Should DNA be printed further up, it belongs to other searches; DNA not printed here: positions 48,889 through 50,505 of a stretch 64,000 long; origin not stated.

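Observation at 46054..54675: Putative polyprenyl-phosphate-sugar-dependent (protein O-mannosylation-like) glycosylation operon with an embedded amidotransferase and methyltransferase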

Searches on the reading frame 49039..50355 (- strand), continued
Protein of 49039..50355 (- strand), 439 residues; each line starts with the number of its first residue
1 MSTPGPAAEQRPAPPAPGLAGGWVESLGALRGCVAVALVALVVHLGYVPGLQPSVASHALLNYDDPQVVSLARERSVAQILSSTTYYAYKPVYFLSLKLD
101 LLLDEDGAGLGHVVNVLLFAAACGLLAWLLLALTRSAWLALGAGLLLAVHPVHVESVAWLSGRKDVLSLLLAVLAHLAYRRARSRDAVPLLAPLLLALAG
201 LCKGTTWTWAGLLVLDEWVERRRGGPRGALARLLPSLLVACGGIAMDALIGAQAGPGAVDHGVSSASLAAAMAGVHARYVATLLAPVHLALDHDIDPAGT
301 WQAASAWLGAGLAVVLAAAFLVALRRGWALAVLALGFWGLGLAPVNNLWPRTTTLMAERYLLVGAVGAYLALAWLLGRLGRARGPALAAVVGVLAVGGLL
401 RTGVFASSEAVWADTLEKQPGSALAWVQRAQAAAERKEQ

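Call 64: search_protein_families(library=pfam, alignment_id=A5, max_evalue=0.0001)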
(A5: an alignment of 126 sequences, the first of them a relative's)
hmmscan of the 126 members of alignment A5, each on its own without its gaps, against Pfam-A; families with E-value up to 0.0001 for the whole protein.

A. member 1, L006:8642-9670:+ (343 aa): 1 family
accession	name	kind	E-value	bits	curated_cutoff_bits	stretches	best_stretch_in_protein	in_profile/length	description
PF01208.23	URO-D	-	3.3e-12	46.5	23.9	1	151-339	160-345/346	Uroporphyrinogen decarboxylase (URO-D)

B. families by the number of members that match (of 126 scanned): 143 families (the first 25 are shown)
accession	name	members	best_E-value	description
PF00515.34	TPR_1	18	9.1e-44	Tetratricopeptide repeat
PF07719.23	TPR_2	17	6.8e-39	Tetratricopeptide repeat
PF14559.12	TPR_19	17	3.4e-29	Tetratricopeptide repeat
PF13428.12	TPR_14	17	2e-25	Tetratricopeptide repeat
PF13414.12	TPR_11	16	4e-48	TPR repeat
PF13181.12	TPR_8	16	1.1e-31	Tetratricopeptide repeat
PF13432.12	TPR_16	16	1.2e-29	Tetratricopeptide repeat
PF13424.12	TPR_12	16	3.5e-26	Tetratricopeptide repeat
PF13431.12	TPR_17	14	1.5e-27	Tetratricopeptide repeat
PF13374.12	TPR_10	12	1.2e-17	Tetratricopeptide repeat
PF23914.1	TPR_CcmH_CycH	11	3.3e-12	Cytochrome c-type biogenesis protein H TPR domain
PF13174.12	TPR_6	11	7.4e-11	Tetratricopeptide repeat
PF13176.12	TPR_7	10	5.8e-21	Tetratricopeptide repeat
PF24575.1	TPR_Slam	10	2.4e-14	Surface lipoprotein assembly modifier, N-terminal TPR repeats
PF00535.33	Glycos_transf_2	9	6.4e-30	Glycosyl transferase family 2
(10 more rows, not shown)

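Call 94: search_protein_representatives(protein=window:49039-50355:-)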
Query: 439 residues. Proteins with E-value up to 0.001 (for the whole library): 29483; up to 1e-10: 6646; up to 1e-30: 19. The best 150 are listed.
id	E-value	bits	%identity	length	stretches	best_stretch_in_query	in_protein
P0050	7.0e-205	697.6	80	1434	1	1-438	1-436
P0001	6.4e-150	516.5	67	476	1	32-438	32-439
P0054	2.7e-123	428.7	61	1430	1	33-435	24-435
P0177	9.8e-114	397.2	55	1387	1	31-436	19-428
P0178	7.3e-99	348.2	51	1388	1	33-430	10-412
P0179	3.3e-94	332.9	50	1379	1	15-438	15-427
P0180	3.5e-93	329.5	55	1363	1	14-435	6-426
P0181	1.2e-92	327.8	49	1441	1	24-433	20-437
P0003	1.4e-89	317.7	52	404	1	14-414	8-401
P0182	3.7e-81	289.9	48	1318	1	52-436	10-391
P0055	6.6e-80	285.8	61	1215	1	154-435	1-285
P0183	4.1e-78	279.9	47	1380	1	12-435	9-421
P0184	4.4e-75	269.9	46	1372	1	26-433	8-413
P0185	2.2e-51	191.8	50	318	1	188-436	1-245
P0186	2.6e-48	181.6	55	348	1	37-256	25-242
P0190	7.1e-32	127.5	34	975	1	56-436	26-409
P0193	1.9e-29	119.5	39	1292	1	58-437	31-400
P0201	5.6e-28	114.7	32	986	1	57-424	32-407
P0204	1.7e-27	113.0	39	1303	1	26-436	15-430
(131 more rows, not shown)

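Call 95: find_encoding_contigs(protein=P0193, flank=8000, max_places=2)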
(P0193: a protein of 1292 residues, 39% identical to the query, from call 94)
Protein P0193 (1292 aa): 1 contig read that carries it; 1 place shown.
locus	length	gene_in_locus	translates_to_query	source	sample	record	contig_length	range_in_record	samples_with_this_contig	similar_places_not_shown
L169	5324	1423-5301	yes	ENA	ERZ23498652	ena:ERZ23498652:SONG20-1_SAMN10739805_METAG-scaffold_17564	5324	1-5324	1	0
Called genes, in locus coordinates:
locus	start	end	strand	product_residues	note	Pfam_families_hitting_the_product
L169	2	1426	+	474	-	?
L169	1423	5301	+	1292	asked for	PF07719:TPR_2 (faint), PF13431:TPR_17 (faint), PF14559:TPR_19 (faint), PF00515:TPR_1 (faint), PF13181:TPR_8 (faint), PF13414:TPR_11 (faint), PF13424:TPR_12 (weak), PF13432:TPR_16 (weak)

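Call 96: find_encoding_contigs(protein=P0190, flank=8000, max_places=2)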
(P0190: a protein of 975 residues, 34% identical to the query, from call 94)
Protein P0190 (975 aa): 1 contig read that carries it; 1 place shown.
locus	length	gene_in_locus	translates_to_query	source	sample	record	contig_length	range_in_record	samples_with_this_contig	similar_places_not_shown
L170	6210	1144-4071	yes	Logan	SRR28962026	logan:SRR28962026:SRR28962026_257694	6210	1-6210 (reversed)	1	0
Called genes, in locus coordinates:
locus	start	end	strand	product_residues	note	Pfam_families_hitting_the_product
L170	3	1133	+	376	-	?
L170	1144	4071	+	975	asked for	PF13432:TPR_16 (faint), PF13176:TPR_7 (faint), PF13424:TPR_12 (faint), PF07719:TPR_2 (faint), PF13414:TPR_11 (faint), PF13428:TPR_14 (faint), PF13431:TPR_17 (faint), PF14559:TPR_19 (faint), +5 more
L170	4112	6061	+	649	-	PF16697:Yop-YscD_cpl, PF00498:FHA, PF01590:GAF, PF13185:GAF_2, PF13492:GAF_3, PF00158:Sigma54_activat, PF14532:Sigma54_activ_2, PF25601:AAA_lid_14, +1 more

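Call 99: find_encoding_contigs(protein=P0204, flank=10000, max_places=2)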
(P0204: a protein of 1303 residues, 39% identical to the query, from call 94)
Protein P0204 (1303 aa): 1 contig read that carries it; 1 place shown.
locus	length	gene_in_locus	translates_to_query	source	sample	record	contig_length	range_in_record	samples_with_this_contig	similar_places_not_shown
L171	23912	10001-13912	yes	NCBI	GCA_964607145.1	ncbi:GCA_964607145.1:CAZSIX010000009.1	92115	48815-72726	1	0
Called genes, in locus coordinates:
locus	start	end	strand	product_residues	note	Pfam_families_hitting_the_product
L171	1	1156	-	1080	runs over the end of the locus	PF13424:TPR_12 (weak)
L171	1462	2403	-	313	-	-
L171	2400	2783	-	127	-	-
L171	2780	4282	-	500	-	-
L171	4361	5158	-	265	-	PF03167:UDG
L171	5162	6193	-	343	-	PF01368:DHH, PF02272:DHHA1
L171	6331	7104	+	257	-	PF00535:Glycos_transf_2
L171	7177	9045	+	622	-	PF13522:GATase_6, PF13537:GATase_7, PF00733:Asn_synthase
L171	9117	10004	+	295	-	-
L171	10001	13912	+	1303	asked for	PF07719:TPR_2 (faint), PF13414:TPR_11 (faint), PF13424:TPR_12 (faint), PF13428:TPR_14 (faint), PF13431:TPR_17 (faint), PF13432:TPR_16 (weak), PF14559:TPR_19 (weak), PF13432:TPR_16 (weak), +2 more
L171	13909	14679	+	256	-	PF20260:PUA_4, PF04452:Methyltrans_RNA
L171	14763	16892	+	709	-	PF00498:FHA, PF16697:Yop-YscD_cpl, PF01590:GAF, PF13185:GAF_2, PF13492:GAF_3, PF00158:Sigma54_activat, PF14532:Sigma54_activ_2, PF25601:AAA_lid_14, +4 more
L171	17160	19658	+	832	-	PF00498:FHA, PF16697:Yop-YscD_cpl, PF00498:FHA, PF16697:Yop-YscD_cpl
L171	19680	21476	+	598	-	PF11104:PilM_2, PF14450:FtsA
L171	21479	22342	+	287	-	-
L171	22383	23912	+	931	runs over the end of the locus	PF13432:TPR_16 (faint), PF07719:TPR_2 (faint), PF13181:TPR_8 (faint), PF13428:TPR_14 (faint), PF00515:TPR_1 (faint), PF13414:TPR_11 (faint), PF13431:TPR_17 (faint), PF14559:TPR_19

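Call 100: find_encoding_contigs(protein=P0201, flank=10000, max_places=2)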
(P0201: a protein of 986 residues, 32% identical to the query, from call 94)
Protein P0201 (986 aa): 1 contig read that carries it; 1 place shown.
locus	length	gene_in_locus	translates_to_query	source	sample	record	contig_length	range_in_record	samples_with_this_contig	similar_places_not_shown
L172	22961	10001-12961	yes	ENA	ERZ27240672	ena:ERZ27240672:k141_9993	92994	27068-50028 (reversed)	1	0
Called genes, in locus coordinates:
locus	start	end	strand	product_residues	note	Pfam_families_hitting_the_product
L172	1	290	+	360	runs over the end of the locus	-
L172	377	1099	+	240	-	PF01618:MotA_ExbB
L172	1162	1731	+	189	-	PF02472:ExbD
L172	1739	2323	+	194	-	PF02472:ExbD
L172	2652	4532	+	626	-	PF00884:Sulfatase, PF01663:Phosphodiest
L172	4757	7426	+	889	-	PF00263:Secretin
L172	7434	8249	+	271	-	PF00702:Hydrolase, PF13419:HAD_2, PF13242:Hydrolase_like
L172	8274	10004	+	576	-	PF13522:GATase_6, PF13537:GATase_7, PF00733:Asn_synthase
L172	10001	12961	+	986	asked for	PF13428:TPR_14 (faint), PF00515:TPR_1 (faint), PF07719:TPR_2 (faint), PF12895:ANAPC3 (faint), PF13181:TPR_8 (faint), PF13414:TPR_11 (faint), PF13424:TPR_12 (faint), PF13432:TPR_16 (faint), +3 more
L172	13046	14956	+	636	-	PF16697:Yop-YscD_cpl, PF00498:FHA, PF01590:GAF, PF13185:GAF_2, PF13492:GAF_3, PF00158:Sigma54_activat, PF14532:Sigma54_activ_2, PF02954:HTH_8, +3 more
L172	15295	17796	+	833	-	PF00498:FHA, PF16697:Yop-YscD_cpl, PF00498:FHA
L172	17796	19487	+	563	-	PF11104:PilM_2, PF14450:FtsA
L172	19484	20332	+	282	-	-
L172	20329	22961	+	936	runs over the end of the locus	PF12895:ANAPC3 (faint), PF13174:TPR_6 (faint), PF13428:TPR_14 (faint), PF13414:TPR_11 (weak), PF13432:TPR_16, PF13424:TPR_12 (weak), PF14559:TPR_19 (weak), PF13432:TPR_16 (weak), +5 more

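Call 104: search_protein_families(library=ncbifam, proteins=[L171:9117-10004:+, L172:7434-8249:+], max_evalue=0.00001)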
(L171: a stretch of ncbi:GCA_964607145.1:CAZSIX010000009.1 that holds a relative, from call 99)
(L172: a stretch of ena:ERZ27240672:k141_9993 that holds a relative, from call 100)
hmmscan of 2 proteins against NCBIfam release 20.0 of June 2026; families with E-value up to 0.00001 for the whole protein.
L171:9117-10004:+ (295 aa): 0 families

L172:7434-8249:+ (271 aa): 25 families
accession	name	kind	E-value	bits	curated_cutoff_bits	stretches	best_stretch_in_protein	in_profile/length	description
TIGR02253.1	CTE7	subfamily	1.1e-47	162.6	169.75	1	28-235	1-201/221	TIGR02253 family HAD-type hydrolase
NF053830.1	RUBPPhHalo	equivalog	1.5e-21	77.1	330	1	30-257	3-234/234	ribulose-1,5-bisphosphate 5-phosphatase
TIGR02254.1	YjjG_YfnB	equivalog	7.6e-19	68.1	159.9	1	129-233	100-201/223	YjjG family noncanonical pyrimidine nucleotidase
TIGR02252.1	DREG-2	subfamily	2.7e-18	66.5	155.2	1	125-227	104-203/203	HAD hydrolase, REG-2-like, family IA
TIGR01428.1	HAD_type_II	equivalog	2.5e-17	63.6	125.4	1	30-233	2-195/197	haloacid dehalogenase type II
NF006976.0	PRK09449.1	equivalog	7.3e-15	55.1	183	1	128-234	97-201/225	pyrimidine 5'-nucleotidase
TIGR01549.1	HAD-SF-IA-v1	subfamily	3.1e-13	50.4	23.3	1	143-222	77-149/149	HAD-IA family hydrolase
NF009804.0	PRK13288.1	equivalog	3.4e-13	49.5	218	1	125-259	81-212/215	pyrophosphatase PpaX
NF009695.0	PRK13222.1-2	equivalog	1.8e-12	47.2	225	1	116-258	84-223/226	phosphoglycolate phosphatase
TIGR01662.1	HAD-SF-IIIA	subfamily_domain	5.6e-12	46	44.6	1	119-229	18-139/141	HAD-IIIA family hydrolase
NF052576.1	PymNtasePynAStpc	equivalog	8e-12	45.3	350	1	127-257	100-227/229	pyrimidine 5'-nucleotidase PynA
NF008018.0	PRK10748.1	equivalog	3.8e-11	42.6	225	1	29-237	10-216/238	5-amino-6-(5-phospho-D-ribitylamino)uracil phosphatase YigB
NF009697.0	PRK13222.1-4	equivalog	1.7e-10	40.6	327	1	127-257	95-222/232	phosphoglycolate phosphatase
TIGR01449.2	PGP_bact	equivalog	3.6e-10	39.7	180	1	116-244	75-200/213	phosphoglycolate phosphatase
NF009694.0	PRK13222.1-1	equivalog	2.7e-09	36.7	415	1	125-255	110-237/252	phosphoglycolate phosphatase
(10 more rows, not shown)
